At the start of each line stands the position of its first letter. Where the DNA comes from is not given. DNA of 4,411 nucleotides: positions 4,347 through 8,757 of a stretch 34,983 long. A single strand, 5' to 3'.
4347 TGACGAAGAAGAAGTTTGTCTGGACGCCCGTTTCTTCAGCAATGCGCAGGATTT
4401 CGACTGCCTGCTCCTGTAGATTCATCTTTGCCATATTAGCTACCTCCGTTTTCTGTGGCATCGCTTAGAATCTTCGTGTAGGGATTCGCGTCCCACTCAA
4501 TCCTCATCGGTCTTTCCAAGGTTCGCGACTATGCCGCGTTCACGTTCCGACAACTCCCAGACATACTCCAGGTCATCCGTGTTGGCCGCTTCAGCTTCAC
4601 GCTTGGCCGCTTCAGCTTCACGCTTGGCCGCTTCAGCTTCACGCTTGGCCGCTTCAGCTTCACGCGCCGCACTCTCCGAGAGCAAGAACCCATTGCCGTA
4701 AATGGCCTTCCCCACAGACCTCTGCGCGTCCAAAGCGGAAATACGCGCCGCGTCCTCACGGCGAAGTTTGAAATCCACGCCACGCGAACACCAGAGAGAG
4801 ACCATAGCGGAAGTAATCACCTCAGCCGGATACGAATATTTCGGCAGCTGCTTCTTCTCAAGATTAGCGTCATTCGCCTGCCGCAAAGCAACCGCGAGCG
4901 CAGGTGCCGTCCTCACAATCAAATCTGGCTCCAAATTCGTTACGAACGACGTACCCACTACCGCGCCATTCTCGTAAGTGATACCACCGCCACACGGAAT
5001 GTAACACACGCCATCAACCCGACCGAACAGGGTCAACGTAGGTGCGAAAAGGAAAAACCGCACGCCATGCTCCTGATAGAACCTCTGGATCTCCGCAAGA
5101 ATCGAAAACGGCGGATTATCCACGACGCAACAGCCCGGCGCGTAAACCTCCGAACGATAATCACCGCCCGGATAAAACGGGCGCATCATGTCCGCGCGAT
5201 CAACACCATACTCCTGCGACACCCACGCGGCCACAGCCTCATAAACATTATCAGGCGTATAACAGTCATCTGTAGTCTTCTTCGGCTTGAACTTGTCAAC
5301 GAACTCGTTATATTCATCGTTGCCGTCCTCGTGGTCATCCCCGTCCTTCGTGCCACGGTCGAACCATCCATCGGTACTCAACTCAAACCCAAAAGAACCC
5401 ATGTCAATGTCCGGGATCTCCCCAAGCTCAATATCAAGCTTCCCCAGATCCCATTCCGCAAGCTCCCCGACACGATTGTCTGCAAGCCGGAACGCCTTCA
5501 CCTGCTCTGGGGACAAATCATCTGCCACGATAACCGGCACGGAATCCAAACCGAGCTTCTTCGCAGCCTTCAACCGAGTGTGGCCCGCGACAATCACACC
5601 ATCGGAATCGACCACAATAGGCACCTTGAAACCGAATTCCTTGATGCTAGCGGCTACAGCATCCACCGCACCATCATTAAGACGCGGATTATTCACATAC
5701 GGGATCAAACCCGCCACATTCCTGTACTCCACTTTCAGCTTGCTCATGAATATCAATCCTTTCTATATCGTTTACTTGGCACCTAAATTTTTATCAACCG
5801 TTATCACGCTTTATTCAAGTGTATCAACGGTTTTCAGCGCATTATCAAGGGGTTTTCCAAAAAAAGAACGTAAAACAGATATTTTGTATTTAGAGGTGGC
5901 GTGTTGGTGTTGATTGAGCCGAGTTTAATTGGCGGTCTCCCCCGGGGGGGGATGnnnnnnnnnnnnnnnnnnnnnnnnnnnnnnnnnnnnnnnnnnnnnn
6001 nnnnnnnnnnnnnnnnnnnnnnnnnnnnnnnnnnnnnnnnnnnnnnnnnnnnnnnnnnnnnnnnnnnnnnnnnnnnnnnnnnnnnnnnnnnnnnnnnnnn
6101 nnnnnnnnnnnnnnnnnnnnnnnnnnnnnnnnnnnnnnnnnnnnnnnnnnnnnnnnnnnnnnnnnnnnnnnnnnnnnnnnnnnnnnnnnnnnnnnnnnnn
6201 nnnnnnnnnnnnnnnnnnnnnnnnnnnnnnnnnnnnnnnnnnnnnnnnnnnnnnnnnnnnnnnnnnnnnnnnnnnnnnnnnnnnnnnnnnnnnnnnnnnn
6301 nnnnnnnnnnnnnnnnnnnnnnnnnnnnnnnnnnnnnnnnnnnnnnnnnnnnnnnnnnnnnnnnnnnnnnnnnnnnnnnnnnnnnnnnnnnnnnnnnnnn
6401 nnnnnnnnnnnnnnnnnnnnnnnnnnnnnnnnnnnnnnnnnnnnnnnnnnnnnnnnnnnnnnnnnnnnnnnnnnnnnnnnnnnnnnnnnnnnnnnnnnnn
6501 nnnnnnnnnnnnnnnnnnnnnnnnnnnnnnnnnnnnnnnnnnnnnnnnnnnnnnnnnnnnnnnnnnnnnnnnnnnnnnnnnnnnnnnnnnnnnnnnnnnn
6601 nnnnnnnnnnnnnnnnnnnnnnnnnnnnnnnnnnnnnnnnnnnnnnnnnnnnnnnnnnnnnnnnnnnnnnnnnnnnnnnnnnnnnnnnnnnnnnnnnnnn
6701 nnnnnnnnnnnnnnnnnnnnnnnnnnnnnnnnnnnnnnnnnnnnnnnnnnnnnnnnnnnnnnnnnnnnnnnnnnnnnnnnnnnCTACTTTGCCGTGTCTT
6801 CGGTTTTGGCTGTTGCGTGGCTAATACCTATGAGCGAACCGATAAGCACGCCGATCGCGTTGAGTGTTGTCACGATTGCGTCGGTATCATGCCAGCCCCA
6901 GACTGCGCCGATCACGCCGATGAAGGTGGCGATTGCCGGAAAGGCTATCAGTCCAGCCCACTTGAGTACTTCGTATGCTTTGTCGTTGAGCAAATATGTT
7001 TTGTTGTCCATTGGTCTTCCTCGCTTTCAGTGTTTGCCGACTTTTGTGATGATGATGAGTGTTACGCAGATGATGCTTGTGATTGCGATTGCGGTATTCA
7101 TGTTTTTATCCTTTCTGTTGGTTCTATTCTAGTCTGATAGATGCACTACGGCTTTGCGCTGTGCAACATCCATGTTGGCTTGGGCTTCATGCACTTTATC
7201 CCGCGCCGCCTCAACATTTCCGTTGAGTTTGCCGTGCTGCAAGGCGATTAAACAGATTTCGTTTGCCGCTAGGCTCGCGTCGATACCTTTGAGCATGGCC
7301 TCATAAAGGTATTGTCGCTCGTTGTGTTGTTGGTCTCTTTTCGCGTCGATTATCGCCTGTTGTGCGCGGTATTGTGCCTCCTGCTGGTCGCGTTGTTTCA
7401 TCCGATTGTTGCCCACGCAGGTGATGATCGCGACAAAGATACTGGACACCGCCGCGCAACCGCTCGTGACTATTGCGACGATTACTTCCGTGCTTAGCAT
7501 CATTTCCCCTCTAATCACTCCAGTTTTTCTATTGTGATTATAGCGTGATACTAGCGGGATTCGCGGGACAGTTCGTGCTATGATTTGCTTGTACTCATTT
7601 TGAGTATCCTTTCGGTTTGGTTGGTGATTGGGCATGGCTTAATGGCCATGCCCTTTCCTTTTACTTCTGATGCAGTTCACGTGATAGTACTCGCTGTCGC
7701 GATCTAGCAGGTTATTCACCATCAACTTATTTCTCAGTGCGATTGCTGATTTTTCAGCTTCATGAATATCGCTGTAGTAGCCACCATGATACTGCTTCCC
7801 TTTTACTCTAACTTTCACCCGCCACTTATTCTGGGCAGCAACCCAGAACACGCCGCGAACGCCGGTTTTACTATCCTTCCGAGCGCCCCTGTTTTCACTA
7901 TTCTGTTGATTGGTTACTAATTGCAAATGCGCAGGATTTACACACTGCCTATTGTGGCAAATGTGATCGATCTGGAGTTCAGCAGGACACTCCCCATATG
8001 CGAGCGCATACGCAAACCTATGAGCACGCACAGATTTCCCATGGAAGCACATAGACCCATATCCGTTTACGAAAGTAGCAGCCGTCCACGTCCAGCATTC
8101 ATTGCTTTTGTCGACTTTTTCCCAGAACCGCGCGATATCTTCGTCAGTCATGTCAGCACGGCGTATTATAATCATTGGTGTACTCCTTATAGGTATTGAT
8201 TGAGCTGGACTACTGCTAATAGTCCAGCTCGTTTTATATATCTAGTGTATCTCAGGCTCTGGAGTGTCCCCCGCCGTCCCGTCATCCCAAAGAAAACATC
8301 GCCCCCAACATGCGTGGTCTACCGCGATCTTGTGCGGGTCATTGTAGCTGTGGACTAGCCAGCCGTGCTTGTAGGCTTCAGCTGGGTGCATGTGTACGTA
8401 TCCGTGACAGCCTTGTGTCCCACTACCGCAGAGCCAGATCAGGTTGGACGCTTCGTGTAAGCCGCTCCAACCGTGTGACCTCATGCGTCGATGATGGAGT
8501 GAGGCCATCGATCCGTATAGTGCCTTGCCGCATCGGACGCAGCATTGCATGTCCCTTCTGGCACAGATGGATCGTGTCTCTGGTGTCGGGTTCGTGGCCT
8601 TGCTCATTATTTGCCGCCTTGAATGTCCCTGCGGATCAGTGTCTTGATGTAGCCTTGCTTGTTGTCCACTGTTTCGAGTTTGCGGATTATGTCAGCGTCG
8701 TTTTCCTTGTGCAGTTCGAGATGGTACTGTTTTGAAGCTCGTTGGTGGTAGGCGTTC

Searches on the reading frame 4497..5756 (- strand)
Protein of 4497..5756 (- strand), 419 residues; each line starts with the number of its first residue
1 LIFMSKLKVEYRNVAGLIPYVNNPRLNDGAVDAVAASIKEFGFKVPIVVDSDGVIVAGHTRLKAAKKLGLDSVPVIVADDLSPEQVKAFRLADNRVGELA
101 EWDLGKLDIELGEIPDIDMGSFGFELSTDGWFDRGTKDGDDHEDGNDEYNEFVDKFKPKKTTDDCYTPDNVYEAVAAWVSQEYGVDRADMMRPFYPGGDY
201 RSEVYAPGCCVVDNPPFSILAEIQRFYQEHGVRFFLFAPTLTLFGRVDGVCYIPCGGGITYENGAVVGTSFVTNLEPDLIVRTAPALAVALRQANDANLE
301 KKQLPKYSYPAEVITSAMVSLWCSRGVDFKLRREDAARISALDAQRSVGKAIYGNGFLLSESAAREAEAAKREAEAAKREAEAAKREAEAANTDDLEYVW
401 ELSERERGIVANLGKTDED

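Call 19: search_protein_families(library=pfam, proteins=[window:4497-5756:-], max_evalue=0.01)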
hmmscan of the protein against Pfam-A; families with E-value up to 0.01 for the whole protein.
window:4497-5756:- (419 aa): 1 family
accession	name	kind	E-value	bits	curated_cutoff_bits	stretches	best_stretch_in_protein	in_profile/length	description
PF02195.25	ParB_N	-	6.9e-07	29.7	26.3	1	26-91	22-90/95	ParB N-terminal domain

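Call 20: search_protein_families(library=phrogs, proteins=[window:4497-5756:-], max_evalue=0.001)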
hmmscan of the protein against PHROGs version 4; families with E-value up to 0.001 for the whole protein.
window:4497-5756:- (419 aa): 20 families
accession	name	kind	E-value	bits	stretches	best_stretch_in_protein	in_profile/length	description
phrog_21498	-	unknown function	1.7e-87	294.3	1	143-413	17-268/270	-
phrog_620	-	DNA, RNA and nucleotide metabolism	1.2e-51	176.9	1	4-171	4-174/217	ParB-like partition protein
phrog_498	-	other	1.9e-40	140.1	1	5-167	31-197/633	DNA methyltransferase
phrog_8071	-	DNA, RNA and nucleotide metabolism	1.8e-37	130.5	1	4-125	2-124/389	ParB-like partition protein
phrog_940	-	DNA, RNA and nucleotide metabolism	3.5e-37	129.5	1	4-150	1-149/388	nuclease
phrog_930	-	DNA, RNA and nucleotide metabolism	1.6e-34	120.7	1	4-125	2-125/223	ParB-like partition protein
phrog_15396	-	DNA, RNA and nucleotide metabolism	1.5e-30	107.9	1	6-125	1-123/258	ParB-like partition nuclease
phrog_18056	-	DNA, RNA and nucleotide metabolism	1.6e-27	97.4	1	8-95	2-89/387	ParB-like partition nuclease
phrog_723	-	DNA, RNA and nucleotide metabolism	3.6e-19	70.4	1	4-143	8-152/223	ParB-like partition protein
phrog_9353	-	unknown function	1.7e-16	61.8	1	20-155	22-161/245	-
phrog_4715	-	DNA, RNA and nucleotide metabolism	2.2e-14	53.8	1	15-104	153-248/630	ParB-like partition protein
phrog_6218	-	DNA, RNA and nucleotide metabolism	3.6e-13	50.5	1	13-81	9-82/506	ParB-like partition protein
phrog_5475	-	unknown function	9.4e-10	38.9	1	19-78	13-72/458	-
phrog_3264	-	DNA, RNA and nucleotide metabolism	1.3e-09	39.1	1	29-98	70-142/337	ParB-like partition protein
phrog_12047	-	DNA, RNA and nucleotide metabolism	2.3e-09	38.3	1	29-79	19-69/301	ParB-like partition nuclease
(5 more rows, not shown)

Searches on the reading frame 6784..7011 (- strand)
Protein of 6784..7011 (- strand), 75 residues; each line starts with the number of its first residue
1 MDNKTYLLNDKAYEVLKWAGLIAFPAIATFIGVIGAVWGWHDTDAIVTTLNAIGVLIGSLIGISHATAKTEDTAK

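Call 19: search_protein_families(library=pfam, proteins=[window:6784-7011:-], max_evalue=0.01)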
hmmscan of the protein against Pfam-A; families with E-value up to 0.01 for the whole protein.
window:6784-7011:- (75 aa): 1 family
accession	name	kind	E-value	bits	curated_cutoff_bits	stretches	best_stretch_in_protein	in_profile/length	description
PF16938.10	Phage_holin_Dp1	-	1.7e-19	70.4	25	1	8-69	1-62/63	Putative phage holin Dp-1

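Call 20: search_protein_families(library=phrogs, proteins=[window:6784-7011:-], max_evalue=0.001)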
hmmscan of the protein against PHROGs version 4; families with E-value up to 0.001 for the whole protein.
window:6784-7011:- (75 aa): 3 families
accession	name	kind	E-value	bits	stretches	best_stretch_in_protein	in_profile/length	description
phrog_881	-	lysis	1e-21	77.7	1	8-71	3-66/68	holin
phrog_9233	-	lysis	1.2e-11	45.9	1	3-67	9-73/124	holin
phrog_13239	-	unknown function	1.5e-05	26.3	1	5-69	16-80/138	-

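Call 85: search_protein_families(library=ncbifam, proteins=[window:6784-7011:-], max_evalue=0.1)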
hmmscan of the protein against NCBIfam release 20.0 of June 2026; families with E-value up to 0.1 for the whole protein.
window:6784-7011:- (75 aa): 0 families

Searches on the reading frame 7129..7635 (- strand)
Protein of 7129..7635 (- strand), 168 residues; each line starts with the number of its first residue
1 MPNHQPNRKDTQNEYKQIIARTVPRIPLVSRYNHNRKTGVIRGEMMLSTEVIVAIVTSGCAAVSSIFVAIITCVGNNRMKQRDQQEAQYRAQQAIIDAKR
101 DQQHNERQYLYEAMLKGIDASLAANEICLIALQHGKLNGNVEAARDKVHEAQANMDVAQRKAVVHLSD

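Call 19: search_protein_families(library=pfam, proteins=[window:7129-7635:-], max_evalue=0.01)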
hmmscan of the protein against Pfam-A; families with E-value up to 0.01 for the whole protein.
window:7129-7635:- (168 aa): 0 families

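Call 20: search_protein_families(library=phrogs, proteins=[window:7129-7635:-], max_evalue=0.001)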
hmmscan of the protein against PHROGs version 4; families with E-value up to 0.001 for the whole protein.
window:7129-7635:- (168 aa): 0 families

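Call 21: search_protein_families(library=padloc, proteins=[window:7129-7635:-], max_evalue=1)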
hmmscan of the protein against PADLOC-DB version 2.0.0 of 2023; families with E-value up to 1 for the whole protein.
window:7129-7635:- (168 aa): 1 family
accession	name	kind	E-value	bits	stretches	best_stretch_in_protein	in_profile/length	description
PDLC02093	Cas5b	-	0.0086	14.2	1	98-162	19-82/177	-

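Call 85: search_protein_families(library=ncbifam, proteins=[window:7129-7635:-], max_evalue=0.1)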
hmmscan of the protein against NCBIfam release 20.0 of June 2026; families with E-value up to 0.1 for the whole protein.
window:7129-7635:- (168 aa): 1 family
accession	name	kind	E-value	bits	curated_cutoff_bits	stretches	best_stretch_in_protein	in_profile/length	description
NF046000.1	MAG1210_fam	subfamily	0.029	13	275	1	48-147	92-189/550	MAG1210 family protein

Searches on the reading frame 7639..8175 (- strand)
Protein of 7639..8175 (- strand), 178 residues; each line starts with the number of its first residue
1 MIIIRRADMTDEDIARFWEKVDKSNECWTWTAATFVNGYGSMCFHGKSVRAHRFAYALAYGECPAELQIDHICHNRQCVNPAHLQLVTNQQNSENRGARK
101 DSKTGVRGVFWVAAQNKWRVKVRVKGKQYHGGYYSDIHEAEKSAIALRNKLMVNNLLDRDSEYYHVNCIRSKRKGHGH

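Call 19: search_protein_families(library=pfam, proteins=[window:7639-8175:-], max_evalue=0.01)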
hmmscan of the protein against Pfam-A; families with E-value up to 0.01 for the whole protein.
window:7639-8175:- (178 aa): 3 families
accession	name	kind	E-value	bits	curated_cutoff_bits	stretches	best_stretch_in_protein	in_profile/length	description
PF13392.12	HNH_3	-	1.6e-16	60.1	24.8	1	50-93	2-45/46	HNH endonuclease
PF05551.17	zf-His_Me_endon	-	2.7e-05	24.8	27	1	65-96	63-94/131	Zinc-binding loop region of homing endonuclease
PF00847.26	AP2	-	0.0002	22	33.3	1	104-151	1-51/54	AP2 domain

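Call 20: search_protein_families(library=phrogs, proteins=[window:7639-8175:-], max_evalue=0.001)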
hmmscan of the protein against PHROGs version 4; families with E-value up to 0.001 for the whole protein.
window:7639-8175:- (178 aa): 15 families
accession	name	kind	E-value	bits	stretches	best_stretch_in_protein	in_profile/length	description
phrog_3593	-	DNA, RNA and nucleotide metabolism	3.9e-55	187.8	1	13-162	55-207/210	HNH endonuclease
phrog_99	-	DNA, RNA and nucleotide metabolism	4.3e-37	129.7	1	16-153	115-261/383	HNH endonuclease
phrog_826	-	DNA, RNA and nucleotide metabolism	2e-31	110.6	1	10-98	67-160/281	HNH endonuclease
phrog_1872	-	DNA, RNA and nucleotide metabolism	1.3e-30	107.5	1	11-128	20-141/166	endonuclease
phrog_4578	-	DNA, RNA and nucleotide metabolism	9.3e-22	78.3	1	47-159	10-122/130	HNH endonuclease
phrog_6254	-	DNA, RNA and nucleotide metabolism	3.9e-19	70.5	1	21-115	8-101/154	HNH endonuclease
phrog_59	-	DNA, RNA and nucleotide metabolism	5e-18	66.7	1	21-135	152-283/423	HNH endonuclease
phrog_4842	-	DNA, RNA and nucleotide metabolism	5.4e-17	63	1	11-90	61-141/154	HNH endonuclease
phrog_374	-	DNA, RNA and nucleotide metabolism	5.3e-12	46.3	1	60-152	316-407/617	HNH endonuclease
phrog_10495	-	DNA, RNA and nucleotide metabolism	6.5e-12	46.4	1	42-103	1-62/63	HNH endonuclease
phrog_953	-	DNA, RNA and nucleotide metabolism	2.8e-06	27.9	1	86-144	295-354/420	HNH endonuclease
phrog_24751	-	DNA, RNA and nucleotide metabolism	6.1e-06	27.4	1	99-141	4-46/65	HNH endonuclease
phrog_35306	-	unknown function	5.3e-05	24.5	1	82-150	3-75/90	-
phrog_1492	-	DNA, RNA and nucleotide metabolism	0.00017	21.8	1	42-94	103-157/414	HNH endonuclease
phrog_13470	-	DNA, RNA and nucleotide metabolism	0.00084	20.5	0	94-149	85-136/152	HNH endonuclease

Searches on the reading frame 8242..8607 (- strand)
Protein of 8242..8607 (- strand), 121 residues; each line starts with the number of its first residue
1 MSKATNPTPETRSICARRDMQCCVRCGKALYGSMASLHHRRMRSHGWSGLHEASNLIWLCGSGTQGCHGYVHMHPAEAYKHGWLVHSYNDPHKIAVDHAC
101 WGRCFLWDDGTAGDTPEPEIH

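Call 19: search_protein_families(library=pfam, proteins=[window:8242-8607:-], max_evalue=0.01)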
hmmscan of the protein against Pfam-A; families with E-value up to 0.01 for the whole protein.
window:8242-8607:- (121 aa): 0 families

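Call 20: search_protein_families(library=phrogs, proteins=[window:8242-8607:-], max_evalue=0.001)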
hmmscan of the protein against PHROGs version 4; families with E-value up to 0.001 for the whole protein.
window:8242-8607:- (121 aa): 6 families
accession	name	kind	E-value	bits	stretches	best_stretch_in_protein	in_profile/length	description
phrog_740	-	DNA, RNA and nucleotide metabolism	1.3e-26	94.4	1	3-119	21-132/332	HNH endonuclease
phrog_14515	-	DNA, RNA and nucleotide metabolism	4.4e-16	59.9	1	48-100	4-56/77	HNH endonuclease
phrog_144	-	DNA, RNA and nucleotide metabolism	8.1e-06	26.6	1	11-74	75-135/175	HNH endonuclease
phrog_589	-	DNA, RNA and nucleotide metabolism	0.0001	23.1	1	10-69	81-136/179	HNH endonuclease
phrog_7370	-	DNA, RNA and nucleotide metabolism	0.00013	23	1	5-76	26-92/115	HNH endonuclease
phrog_119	-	DNA, RNA and nucleotide metabolism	0.00067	19.6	1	10-74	193-257/443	HNH endonuclease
